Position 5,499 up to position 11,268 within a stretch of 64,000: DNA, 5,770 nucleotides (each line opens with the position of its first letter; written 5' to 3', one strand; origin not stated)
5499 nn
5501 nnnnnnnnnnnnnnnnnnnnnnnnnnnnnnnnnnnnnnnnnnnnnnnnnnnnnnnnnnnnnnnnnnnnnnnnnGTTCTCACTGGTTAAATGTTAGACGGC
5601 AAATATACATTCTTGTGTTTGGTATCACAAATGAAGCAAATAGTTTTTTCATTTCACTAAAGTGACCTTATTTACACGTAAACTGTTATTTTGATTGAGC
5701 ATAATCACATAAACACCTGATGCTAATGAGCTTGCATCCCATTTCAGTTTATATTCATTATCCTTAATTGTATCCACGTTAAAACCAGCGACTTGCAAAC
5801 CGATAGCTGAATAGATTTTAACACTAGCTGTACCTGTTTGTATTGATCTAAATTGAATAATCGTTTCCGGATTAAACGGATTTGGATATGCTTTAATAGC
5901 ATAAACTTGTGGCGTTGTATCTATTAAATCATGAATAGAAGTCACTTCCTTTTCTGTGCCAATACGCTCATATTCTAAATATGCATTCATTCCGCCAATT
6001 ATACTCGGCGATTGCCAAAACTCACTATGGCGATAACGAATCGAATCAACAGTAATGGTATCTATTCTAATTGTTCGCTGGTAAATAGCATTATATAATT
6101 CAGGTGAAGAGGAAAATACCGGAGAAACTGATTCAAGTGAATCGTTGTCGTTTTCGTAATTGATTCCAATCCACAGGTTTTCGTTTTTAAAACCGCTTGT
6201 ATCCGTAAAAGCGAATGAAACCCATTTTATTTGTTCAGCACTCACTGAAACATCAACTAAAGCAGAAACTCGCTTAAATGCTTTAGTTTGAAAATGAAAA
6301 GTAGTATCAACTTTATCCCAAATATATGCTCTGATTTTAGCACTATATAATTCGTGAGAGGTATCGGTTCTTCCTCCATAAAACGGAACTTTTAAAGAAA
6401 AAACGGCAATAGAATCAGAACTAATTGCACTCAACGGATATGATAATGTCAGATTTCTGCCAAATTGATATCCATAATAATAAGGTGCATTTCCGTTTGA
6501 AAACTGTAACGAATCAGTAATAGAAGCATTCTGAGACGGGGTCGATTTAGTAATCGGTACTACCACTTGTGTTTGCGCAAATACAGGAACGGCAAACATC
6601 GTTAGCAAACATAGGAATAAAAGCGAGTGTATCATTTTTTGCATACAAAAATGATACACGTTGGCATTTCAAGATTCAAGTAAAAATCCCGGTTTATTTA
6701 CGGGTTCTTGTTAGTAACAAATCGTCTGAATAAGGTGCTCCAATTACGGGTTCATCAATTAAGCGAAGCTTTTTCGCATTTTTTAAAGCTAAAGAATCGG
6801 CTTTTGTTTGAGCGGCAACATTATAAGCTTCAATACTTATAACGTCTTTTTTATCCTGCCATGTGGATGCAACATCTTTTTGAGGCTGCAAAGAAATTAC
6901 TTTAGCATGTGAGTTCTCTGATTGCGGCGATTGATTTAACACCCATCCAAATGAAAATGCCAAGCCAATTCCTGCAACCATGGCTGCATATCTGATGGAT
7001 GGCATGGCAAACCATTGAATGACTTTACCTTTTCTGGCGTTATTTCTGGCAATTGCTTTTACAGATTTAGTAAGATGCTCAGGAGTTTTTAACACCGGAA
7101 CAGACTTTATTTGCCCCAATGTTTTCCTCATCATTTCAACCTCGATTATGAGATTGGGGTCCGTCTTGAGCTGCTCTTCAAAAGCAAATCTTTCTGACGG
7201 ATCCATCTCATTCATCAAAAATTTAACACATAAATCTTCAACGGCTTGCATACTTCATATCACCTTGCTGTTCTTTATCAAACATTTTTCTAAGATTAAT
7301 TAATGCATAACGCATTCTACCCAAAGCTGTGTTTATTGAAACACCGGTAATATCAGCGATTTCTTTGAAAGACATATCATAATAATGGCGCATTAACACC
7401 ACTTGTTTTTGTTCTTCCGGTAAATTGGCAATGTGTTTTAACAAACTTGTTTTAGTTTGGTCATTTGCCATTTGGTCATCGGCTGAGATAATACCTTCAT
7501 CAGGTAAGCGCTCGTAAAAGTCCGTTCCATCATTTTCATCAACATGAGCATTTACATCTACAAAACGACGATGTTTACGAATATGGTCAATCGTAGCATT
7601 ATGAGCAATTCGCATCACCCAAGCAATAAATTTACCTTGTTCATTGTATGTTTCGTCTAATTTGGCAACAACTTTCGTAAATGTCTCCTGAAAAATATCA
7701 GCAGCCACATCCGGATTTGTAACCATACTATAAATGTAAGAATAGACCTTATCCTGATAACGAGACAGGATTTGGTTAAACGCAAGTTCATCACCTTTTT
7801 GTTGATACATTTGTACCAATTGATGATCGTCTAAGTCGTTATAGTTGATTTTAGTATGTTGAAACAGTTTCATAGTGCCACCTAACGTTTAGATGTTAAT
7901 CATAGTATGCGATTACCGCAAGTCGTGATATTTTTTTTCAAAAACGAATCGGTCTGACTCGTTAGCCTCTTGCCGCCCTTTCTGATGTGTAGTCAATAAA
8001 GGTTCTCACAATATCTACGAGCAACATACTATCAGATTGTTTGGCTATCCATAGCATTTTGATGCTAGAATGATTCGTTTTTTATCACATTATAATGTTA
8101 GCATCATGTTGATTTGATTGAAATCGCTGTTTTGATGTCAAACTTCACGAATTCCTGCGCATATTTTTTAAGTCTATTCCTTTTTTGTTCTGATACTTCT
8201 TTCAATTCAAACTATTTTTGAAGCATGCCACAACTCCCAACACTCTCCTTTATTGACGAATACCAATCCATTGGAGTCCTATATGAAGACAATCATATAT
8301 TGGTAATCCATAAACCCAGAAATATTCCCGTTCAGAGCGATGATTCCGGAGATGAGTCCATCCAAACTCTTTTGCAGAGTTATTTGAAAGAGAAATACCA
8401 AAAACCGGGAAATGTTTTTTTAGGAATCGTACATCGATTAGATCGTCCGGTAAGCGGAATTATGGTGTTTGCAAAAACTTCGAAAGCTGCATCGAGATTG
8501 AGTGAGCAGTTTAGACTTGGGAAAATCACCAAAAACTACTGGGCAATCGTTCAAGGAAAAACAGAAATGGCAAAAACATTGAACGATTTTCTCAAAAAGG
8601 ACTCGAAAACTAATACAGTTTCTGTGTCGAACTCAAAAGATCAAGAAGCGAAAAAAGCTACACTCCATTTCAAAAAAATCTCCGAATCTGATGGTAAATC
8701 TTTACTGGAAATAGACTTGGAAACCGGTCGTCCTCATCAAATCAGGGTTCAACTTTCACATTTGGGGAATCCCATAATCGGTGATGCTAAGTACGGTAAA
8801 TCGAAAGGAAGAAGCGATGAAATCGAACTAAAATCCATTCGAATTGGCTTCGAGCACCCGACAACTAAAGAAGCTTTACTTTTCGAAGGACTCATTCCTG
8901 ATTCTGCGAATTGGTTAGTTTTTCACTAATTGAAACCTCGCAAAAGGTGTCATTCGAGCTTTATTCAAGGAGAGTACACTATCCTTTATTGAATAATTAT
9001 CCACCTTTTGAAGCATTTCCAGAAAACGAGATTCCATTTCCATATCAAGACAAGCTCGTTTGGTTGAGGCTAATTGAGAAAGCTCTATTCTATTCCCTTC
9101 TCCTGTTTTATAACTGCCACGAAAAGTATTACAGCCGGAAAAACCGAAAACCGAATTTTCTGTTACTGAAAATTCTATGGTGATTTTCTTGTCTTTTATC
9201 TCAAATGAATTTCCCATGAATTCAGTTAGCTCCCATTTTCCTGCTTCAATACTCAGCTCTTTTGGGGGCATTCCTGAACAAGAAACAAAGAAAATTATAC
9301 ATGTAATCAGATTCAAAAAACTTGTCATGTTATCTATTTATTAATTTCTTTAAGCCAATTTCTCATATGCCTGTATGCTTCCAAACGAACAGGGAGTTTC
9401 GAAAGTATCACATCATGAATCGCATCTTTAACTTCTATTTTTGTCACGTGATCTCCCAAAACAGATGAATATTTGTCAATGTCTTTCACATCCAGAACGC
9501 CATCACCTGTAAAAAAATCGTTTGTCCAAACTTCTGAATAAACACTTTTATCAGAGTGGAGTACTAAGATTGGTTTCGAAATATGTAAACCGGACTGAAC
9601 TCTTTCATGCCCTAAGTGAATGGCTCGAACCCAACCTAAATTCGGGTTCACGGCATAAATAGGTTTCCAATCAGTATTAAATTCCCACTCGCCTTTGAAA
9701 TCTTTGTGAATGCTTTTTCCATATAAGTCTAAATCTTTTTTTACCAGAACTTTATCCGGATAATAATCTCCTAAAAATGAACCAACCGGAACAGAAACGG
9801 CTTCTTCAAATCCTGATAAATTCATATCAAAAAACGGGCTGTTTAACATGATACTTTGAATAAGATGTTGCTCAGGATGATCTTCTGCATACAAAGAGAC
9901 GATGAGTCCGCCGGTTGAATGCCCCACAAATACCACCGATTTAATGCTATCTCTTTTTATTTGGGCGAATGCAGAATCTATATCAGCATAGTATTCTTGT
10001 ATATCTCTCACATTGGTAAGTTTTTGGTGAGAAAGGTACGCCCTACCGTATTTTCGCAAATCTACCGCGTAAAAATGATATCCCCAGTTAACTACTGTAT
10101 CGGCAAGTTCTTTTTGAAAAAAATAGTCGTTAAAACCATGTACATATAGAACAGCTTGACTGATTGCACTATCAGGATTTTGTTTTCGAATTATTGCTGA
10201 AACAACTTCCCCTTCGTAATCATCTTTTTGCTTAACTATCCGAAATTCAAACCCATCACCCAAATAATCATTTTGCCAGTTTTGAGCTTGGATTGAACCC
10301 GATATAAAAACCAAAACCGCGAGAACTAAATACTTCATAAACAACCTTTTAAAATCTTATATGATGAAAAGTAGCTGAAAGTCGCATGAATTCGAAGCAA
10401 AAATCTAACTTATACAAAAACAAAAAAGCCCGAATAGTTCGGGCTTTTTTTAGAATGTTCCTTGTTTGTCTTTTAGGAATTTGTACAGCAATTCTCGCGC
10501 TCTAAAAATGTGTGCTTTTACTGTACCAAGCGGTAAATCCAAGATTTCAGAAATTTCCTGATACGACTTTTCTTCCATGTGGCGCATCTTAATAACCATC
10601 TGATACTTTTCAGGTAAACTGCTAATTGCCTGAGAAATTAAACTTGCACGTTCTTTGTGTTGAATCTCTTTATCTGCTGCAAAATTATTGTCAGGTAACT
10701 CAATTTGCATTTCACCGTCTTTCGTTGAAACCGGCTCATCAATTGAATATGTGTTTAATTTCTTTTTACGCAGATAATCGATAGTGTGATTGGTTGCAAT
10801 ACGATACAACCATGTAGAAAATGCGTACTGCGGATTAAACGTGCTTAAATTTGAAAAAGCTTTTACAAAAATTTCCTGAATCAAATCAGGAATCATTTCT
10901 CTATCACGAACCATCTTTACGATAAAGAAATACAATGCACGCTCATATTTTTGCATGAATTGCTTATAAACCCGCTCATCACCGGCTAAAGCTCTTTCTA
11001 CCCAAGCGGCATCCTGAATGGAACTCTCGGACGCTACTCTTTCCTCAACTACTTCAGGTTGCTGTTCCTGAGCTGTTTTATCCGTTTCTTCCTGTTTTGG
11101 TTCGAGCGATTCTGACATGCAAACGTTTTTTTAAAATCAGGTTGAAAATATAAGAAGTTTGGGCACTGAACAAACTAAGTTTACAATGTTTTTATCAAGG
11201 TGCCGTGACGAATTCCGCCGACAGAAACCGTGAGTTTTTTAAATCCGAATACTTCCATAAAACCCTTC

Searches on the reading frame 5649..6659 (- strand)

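Call 53: search_protein_families(library=pfam, proteins=[window:5649-6659:-], max_evalue=0.00001)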
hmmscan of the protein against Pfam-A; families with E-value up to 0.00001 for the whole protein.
window:5649-6659:- (336 aa): 1 family
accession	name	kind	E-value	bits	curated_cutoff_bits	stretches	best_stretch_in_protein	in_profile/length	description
PF18962.6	Por_Secre_tail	-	8.7e-10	39.2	27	1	258-332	2-73/75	Secretion system C-terminal sorting domain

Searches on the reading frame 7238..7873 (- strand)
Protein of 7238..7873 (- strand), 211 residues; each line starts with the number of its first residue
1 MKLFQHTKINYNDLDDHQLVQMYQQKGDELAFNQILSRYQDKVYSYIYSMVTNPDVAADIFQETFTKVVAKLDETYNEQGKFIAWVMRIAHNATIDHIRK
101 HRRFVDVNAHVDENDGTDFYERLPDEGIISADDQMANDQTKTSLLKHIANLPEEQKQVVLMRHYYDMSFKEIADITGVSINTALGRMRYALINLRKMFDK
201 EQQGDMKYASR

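Call 53: search_protein_families(library=pfam, proteins=[window:7238-7873:-], max_evalue=0.00001)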
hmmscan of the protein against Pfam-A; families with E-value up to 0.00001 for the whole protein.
window:7238-7873:- (211 aa): 3 families
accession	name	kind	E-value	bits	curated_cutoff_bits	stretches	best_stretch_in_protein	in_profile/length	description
PF04542.20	Sigma70_r2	-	1.6e-15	57.1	24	1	37-103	3-70/71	Sigma-70 region 2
PF08281.18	Sigma70_r4_2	-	4.3e-11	42.7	25.7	1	144-182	4-42/54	Sigma-70, region 4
PF04545.22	Sigma70_r4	-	1.3e-09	37.8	24.1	1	148-196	2-50/50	Sigma-70, region 4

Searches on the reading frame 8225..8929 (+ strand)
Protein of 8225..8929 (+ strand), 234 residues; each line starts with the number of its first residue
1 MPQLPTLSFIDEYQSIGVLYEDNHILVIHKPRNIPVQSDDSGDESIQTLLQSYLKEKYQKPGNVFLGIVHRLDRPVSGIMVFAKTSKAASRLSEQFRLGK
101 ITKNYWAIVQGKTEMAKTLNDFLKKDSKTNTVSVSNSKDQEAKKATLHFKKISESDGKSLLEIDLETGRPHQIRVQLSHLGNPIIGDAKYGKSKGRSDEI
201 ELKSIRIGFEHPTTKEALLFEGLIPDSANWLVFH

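Call 53: search_protein_families(library=pfam, proteins=[window:8225-8929:+], max_evalue=0.00001)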
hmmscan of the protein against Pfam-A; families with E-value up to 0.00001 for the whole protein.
window:8225-8929:+ (234 aa): 1 family
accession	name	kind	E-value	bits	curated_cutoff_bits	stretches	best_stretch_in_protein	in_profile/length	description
PF00849.27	PseudoU_synth_2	-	1.4e-37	129.7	26.8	1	24-179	1-152/152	RNA pseudouridylate synthase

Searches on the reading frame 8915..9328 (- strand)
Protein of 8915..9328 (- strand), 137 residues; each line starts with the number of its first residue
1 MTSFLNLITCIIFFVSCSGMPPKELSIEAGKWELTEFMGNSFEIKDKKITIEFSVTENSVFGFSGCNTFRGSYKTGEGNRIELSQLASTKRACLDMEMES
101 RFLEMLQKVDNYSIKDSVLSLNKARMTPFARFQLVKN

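Call 54: search_protein_families(library=pfam, proteins=[window:8915-9328:-], max_evalue=0.00001)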
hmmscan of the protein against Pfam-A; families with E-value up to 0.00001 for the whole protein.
window:8915-9328:- (137 aa): 1 family
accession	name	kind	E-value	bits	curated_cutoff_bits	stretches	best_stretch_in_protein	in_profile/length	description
PF03724.22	META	-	9.9e-24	83.9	24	1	27-132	4-108/109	META domain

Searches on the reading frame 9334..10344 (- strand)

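Call 54: search_protein_families(library=pfam, proteins=[window:9334-10344:-], max_evalue=0.00001)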
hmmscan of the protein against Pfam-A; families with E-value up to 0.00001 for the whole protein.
window:9334-10344:- (336 aa): 3 families
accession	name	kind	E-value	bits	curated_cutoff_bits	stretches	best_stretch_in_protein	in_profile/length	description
PF12146.15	Hydrolase_4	-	2.6e-19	69.9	27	1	62-266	4-201/239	Serine aminopeptidase, S33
PF12697.13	Abhydrolase_6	-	5.7e-11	43.9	26.3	1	65-235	1-153/217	Alpha/beta hydrolase family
PF00561.26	Abhydrolase_1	-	1.5e-10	41.6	25.8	1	64-191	2-121/245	alpha/beta hydrolase fold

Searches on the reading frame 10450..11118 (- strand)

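Call 54: search_protein_families(library=pfam, proteins=[window:10450-11118:-], max_evalue=0.00001)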
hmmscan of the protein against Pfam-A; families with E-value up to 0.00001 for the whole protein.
window:10450-11118:- (222 aa): 3 families
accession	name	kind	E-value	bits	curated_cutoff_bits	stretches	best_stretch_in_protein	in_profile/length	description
PF08281.18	Sigma70_r4_2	-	3.1e-17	62.4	25.7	1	161-211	4-54/54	Sigma-70, region 4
PF04542.20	Sigma70_r2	-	3.4e-16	59.2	24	1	55-120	2-69/71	Sigma-70 region 2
PF04545.22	Sigma70_r4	-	3.1e-11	43.1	24.1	1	164-212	1-49/50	Sigma-70, region 4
